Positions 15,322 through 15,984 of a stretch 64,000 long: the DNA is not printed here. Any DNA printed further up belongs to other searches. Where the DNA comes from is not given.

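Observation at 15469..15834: AdoMetDC-fold protein without the pyruvoyl-forming serine (probable pseudoenzyme)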

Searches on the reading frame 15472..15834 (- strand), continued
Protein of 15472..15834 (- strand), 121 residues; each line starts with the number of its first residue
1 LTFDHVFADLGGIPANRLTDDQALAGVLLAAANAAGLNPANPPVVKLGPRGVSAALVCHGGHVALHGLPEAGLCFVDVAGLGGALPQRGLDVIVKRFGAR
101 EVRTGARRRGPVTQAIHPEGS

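Call 69: find_encoding_contigs(protein=P0408, flank=8000, max_places=2)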
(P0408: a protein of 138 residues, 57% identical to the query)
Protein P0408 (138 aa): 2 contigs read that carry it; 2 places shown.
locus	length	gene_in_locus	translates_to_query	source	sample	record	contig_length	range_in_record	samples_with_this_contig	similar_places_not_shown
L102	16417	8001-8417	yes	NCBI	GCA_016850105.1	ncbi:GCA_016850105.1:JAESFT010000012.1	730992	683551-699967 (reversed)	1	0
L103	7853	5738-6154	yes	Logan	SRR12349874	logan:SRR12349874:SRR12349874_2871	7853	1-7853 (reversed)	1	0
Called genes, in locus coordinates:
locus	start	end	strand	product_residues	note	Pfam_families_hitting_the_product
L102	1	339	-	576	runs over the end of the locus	PF00083:Sugar_tr, PF07690:MFS_1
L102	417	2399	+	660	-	PF16177:ACAS_N, PF00501:AMP-binding, PF13193:AMP-binding_C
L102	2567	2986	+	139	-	-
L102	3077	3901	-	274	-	-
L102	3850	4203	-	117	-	-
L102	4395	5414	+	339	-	PF00561:Abhydrolase_1, PF12146:Hydrolase_4, PF12697:Abhydrolase_6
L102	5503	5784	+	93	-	-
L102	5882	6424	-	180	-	-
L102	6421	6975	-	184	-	PF01066:CDP-OH_P_transf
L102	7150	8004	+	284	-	PF00483:NTP_transferase, PF12804:NTP_transf_3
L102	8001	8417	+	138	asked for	PF02675:AdoMet_dc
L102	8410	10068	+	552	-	-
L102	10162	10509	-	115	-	-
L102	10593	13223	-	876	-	PF00675:Peptidase_M16, PF05193:Peptidase_M16_C, PF00675:Peptidase_M16, PF05193:Peptidase_M16_C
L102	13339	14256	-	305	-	-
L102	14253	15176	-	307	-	PF00005:ABC_tran, PF13304:AAA_21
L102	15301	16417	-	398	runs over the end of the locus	PF13428:TPR_14 (faint), PF13371:TPR_9 (faint), PF07719:TPR_2 (faint), PF13432:TPR_16 (weak), PF14559:TPR_19 (weak)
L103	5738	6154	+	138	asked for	PF02675:AdoMet_dc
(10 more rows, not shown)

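Call 70: find_encoding_contigs(protein=P0142, flank=6000, max_places=2)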
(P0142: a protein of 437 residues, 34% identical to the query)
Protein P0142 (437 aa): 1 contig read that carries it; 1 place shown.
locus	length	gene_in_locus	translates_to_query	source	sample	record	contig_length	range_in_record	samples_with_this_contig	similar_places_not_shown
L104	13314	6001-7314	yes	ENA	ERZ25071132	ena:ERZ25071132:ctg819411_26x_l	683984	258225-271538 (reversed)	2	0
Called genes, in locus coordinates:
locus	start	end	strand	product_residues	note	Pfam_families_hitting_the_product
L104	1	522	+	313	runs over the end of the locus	-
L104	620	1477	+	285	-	PF00459:Inositol_P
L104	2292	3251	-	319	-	PF13701:DDE_Tnp_1_4, PF01609:DDE_Tnp_1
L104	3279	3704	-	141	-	PF13701:DDE_Tnp_1_4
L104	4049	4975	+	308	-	PF02675:AdoMet_dc, PF00856:SET (weak)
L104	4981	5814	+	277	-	PF01564:Spermine_synth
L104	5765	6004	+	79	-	-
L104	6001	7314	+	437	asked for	PF02675:AdoMet_dc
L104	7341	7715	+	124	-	-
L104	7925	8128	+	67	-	PF02675:AdoMet_dc (weak)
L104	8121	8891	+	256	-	PF02675:AdoMet_dc, PF00856:SET (faint)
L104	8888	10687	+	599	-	PF00664:ABC_membrane, PF00005:ABC_tran, PF13304:AAA_21 (weak)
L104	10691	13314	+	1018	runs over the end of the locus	-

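Call 72: search_protein_families(library=ncbifam, proteins=[L102:7150-8004:+, L102:8410-10068:+, L102:5882-6424:-], max_evalue=0.01)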
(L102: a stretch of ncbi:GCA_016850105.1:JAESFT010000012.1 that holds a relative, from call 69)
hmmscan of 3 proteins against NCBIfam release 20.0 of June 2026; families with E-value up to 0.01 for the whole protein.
L102:7150-8004:+ (284 aa): 28 families (the best 25 are shown)
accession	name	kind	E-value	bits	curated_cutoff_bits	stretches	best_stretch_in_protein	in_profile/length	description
TIGR01099.1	galU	equivalog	5.7e-31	108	326.8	2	98-276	95-260/261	UTP--glucose-1-phosphate uridylyltransferase GalU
TIGR01208.1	rmlA_long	equivalog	3.6e-23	82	320.25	1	24-279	1-232/353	glucose-1-phosphate thymidylyltransferase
NF041313.1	UDPGP_AglF_Halo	equivalog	3.7e-18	65.8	400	1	24-278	2-231/234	UTP--glucose-1-phosphate uridylyltransferase AglF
TIGR03992.1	Arch_glmU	subfamily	1.3e-17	63.7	292.1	1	24-277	2-223/393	bifunctional sugar-1-phosphate nucleotidylyltransferase/acetyltransferase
NF009928.0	PRK13389.1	equivalog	2e-17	63.3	548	1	22-86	8-72/302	UTP--glucose-1-phosphate uridylyltransferase GalU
NF045697.1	MurNAcPUrMurU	equivalog_domain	1.5e-13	50.7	370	1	29-281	4-228/229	N-acetylmuramate alpha-1-phosphate uridylyltransferase MurU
TIGR01207.1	rmlA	equivalog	3.5e-13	49.3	360.65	1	25-140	2-115/286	glucose-1-phosphate thymidylyltransferase RfbA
NF007516.0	PRK10122.1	equivalog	5.5e-13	48.7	534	2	24-86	5-67/297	UTP--glucose-1-phosphate uridylyltransferase GalF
TIGR01105.1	galF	equivalog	7.5e-12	45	659.2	1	24-86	5-67/297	GalU regulator GalF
NF052502.1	man1P_GTase_Rv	exception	1.8e-10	40.2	440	1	25-73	3-51/352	mannose-1-phosphate guanylyltransferase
NF045761.1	NAMPUrTaseMurU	equivalog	1.9e-10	41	250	1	24-77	2-55/226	N-acetylmuramate alpha-1-phosphate uridylyltransferase MurU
NF012024.0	PRK15480.1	equivalog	3.5e-10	39.5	588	1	22-146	3-126/292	glucose-1-phosphate thymidylyltransferase RfbA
NF010933.0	PRK14353.1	equivalog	5.6e-08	31.8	505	1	25-167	8-140/453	bifunctional UDP-N-acetylglucosamine diphosphorylase/glucosamine-1-phosphate N-acetyltransferase GlmU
TIGR03310.1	matur_MocA_YgfJ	equivalog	2.2e-07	31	186.45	1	25-157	2-123/188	molybdenum cofactor cytidylyltransferase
TIGR01173.1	glmU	equivalog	6.2e-07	28.6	366.85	1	25-122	3-89/452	bifunctional UDP-N-acetylglucosamine diphosphorylase/glucosamine-1-phosphate N-acetyltransferase GlmU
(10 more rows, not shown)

L102:8410-10068:+ (552 aa): 0 families

L102:5882-6424:- (180 aa): 0 families

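Call 79: search_protein_families(library=padloc, proteins=[window:15472-15834:-], max_evalue=0.01)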
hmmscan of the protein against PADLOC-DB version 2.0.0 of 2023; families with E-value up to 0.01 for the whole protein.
window:15472-15834:- (121 aa): 0 families
